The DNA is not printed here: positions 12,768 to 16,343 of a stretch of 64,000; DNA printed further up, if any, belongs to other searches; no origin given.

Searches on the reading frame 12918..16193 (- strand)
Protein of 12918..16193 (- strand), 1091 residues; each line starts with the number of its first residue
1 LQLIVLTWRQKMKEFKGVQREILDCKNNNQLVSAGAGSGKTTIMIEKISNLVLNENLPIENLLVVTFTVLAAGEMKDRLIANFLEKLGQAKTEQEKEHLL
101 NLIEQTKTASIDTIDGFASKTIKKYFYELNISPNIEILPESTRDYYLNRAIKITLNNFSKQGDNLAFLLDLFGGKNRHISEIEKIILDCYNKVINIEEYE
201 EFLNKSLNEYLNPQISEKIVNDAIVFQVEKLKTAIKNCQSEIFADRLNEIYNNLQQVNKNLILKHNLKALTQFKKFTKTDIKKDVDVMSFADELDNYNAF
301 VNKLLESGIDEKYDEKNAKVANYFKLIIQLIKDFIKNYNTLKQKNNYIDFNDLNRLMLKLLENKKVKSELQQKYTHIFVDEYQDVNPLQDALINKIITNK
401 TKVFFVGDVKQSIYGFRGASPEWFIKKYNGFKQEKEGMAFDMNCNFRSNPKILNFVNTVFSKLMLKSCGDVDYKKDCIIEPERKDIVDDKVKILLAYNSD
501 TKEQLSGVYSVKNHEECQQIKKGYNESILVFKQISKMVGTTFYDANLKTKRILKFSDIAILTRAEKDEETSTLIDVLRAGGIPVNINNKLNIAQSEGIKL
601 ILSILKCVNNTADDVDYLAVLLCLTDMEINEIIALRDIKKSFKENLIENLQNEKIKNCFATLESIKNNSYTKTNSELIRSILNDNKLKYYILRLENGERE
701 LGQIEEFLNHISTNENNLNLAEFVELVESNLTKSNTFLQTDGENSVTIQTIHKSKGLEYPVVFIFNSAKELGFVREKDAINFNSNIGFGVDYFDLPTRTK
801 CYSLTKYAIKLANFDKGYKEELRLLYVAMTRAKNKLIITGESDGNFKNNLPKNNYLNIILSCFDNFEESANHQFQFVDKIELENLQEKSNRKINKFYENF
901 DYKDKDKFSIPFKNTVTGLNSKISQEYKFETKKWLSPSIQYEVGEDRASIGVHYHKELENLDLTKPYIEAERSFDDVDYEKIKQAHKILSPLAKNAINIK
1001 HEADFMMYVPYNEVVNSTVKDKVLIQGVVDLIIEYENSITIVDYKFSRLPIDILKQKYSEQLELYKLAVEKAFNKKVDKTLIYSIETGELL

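Call 41: search_protein_families(library=pfam, proteins=[window:12918-16193:-], max_evalue=0.0001)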
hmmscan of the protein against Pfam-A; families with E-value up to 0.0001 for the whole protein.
window:12918-16193:- (1091 aa): 8 families
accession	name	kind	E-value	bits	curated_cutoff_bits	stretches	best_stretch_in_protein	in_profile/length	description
PF00580.27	UvrD-helicase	-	7e-51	173.9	23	2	247-431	90-270/271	UvrD/REP helicase N-terminal domain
PF13361.12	UvrD_C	-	1.7e-29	103.8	25.6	1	442-839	3-346/350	UvrD-like helicase C-terminal domain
PF13245.12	AAA_19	-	5.1e-19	69.2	25.1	1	19-417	1-134/134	AAA domain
PF13538.12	UvrD_C_2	-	1.5e-11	44.4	27.4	0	746-766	2-22/52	UvrD-like helicase C-terminal domain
PF13087.12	AAA_12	-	6.8e-08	32.7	27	0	440-547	18-122/195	AAA domain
PF01443.25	Viral_helicase1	-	3.3e-07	30.8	21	0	366-419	47-104/228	Viral superfamily 1 RNA helicase core domain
PF12705.13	PDDEXK_1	-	6.2e-07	30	22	1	1000-1076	114-176/247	PD-(D/E)XK nuclease superfamily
PF13604.12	AAA_30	-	8.7e-05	22.8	27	0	20-76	11-63/191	AAA domain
